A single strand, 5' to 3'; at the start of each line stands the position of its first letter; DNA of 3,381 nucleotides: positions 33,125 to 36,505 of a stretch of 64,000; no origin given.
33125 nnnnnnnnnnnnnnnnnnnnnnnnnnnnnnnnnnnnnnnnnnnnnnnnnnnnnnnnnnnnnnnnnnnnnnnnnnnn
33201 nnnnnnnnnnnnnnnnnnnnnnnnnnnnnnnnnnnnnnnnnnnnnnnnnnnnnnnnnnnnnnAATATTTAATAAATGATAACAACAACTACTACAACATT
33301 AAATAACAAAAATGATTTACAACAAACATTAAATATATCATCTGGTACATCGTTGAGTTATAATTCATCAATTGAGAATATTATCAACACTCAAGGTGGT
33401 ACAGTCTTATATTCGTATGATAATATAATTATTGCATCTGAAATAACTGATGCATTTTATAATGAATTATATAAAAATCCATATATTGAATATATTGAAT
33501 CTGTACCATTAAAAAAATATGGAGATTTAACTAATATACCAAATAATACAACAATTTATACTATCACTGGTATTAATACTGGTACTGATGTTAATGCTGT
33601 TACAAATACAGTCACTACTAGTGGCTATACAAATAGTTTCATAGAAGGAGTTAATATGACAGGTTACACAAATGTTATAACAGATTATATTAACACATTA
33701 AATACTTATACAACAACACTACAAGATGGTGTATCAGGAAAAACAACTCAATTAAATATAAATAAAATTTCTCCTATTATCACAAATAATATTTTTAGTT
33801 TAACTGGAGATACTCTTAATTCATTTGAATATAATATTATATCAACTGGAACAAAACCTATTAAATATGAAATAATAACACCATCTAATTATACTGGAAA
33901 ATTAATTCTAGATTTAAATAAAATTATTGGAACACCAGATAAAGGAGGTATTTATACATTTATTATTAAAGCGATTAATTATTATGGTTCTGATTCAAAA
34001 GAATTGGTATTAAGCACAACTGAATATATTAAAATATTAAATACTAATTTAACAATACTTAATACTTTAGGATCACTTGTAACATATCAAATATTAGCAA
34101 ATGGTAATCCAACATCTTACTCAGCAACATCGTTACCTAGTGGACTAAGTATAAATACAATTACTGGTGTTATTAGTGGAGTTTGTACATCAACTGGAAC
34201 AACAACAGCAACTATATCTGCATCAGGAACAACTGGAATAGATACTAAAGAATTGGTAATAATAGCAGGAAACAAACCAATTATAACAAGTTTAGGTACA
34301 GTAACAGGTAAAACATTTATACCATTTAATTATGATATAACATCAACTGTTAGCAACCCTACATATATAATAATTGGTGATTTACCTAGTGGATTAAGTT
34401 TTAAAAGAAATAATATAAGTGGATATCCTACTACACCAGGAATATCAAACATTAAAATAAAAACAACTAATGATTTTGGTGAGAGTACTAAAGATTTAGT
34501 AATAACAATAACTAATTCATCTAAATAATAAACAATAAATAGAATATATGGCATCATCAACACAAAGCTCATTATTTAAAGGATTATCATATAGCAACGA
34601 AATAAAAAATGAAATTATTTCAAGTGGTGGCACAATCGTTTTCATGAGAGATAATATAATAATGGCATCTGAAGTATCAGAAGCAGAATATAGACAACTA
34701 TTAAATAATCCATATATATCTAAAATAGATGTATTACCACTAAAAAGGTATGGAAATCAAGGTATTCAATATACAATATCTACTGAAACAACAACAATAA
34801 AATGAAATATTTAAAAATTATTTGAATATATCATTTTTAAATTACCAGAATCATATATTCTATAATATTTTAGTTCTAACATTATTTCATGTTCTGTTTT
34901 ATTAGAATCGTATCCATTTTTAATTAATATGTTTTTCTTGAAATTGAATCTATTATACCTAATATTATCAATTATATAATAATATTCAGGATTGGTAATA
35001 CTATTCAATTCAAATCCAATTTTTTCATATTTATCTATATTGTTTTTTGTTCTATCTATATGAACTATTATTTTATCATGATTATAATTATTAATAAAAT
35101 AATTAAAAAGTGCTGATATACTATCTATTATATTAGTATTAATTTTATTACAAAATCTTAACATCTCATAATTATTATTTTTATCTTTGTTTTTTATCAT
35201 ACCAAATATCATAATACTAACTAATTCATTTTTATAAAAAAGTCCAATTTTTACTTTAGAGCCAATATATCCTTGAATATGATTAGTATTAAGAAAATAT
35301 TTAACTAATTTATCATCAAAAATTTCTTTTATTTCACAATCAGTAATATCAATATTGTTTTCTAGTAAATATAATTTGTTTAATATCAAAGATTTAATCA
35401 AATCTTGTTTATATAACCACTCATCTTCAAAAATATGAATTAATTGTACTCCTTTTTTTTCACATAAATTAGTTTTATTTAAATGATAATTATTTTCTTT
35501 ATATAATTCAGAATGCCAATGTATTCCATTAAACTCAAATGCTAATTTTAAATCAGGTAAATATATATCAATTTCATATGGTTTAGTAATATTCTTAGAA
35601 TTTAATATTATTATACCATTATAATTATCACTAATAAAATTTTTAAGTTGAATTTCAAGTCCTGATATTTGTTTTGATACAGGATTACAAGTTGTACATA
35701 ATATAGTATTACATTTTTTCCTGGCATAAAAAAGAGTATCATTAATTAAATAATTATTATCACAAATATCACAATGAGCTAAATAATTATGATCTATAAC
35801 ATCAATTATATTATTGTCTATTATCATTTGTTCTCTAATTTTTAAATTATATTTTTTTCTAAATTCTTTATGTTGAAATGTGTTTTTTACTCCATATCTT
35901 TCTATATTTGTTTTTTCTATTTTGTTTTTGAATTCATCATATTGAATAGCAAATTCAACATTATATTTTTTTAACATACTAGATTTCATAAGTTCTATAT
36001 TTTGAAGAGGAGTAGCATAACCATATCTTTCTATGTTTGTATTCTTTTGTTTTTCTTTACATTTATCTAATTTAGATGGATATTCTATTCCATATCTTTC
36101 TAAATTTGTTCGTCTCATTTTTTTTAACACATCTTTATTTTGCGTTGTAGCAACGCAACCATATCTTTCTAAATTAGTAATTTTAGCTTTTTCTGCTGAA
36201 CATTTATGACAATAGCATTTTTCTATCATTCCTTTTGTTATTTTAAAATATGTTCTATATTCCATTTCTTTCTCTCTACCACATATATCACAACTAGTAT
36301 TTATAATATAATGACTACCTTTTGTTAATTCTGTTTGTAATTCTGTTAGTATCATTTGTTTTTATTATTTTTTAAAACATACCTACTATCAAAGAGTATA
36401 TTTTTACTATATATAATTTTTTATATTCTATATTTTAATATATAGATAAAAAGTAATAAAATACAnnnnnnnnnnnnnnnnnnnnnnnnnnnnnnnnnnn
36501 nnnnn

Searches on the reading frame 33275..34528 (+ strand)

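Call 16: search_protein_families(library=pfam, proteins=[window:33275-34528:+], max_evalue=0.001)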
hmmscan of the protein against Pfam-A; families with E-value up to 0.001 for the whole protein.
window:33275-34528:+ (417 aa): 1 family
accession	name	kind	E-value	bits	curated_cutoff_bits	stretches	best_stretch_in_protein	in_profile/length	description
PF05345.18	He_PIG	-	1.2e-10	42.1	24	2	257-326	6-89/96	Putative Ig domain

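Call 35: search_protein_families(library=phrogs, proteins=[window:33275-34528:+], max_evalue=0.001)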
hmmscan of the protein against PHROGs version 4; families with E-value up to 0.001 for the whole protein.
window:33275-34528:+ (417 aa): 0 families

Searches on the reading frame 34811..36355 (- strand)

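Call 16: search_protein_families(library=pfam, proteins=[window:34811-36355:-], max_evalue=0.001)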
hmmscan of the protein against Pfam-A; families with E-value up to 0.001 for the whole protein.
window:34811-36355:- (514 aa): 1 family
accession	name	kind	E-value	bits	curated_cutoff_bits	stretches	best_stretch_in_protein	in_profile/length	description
PF24308.1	DUF7487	-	1.6e-20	74.4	27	1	55-169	1-118/220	Family of unknown function (DUF7487)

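Call 35: search_protein_families(library=phrogs, proteins=[window:34811-36355:-], max_evalue=0.001)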
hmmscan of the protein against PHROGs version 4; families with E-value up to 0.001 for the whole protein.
window:34811-36355:- (514 aa): 4 families
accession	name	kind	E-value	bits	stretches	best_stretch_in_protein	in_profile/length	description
phrog_3339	-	DNA, RNA and nucleotide metabolism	1e-98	332.7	2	124-510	143-533/536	homing endonuclease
phrog_559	-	DNA, RNA and nucleotide metabolism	6.7e-66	224.3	1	18-512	152-601/607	HNH endonuclease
phrog_29804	-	unknown function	4.3e-23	83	1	104-492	140-502/534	-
phrog_12131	-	DNA, RNA and nucleotide metabolism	5.7e-13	49.6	2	9-138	39-170/313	homing endonuclease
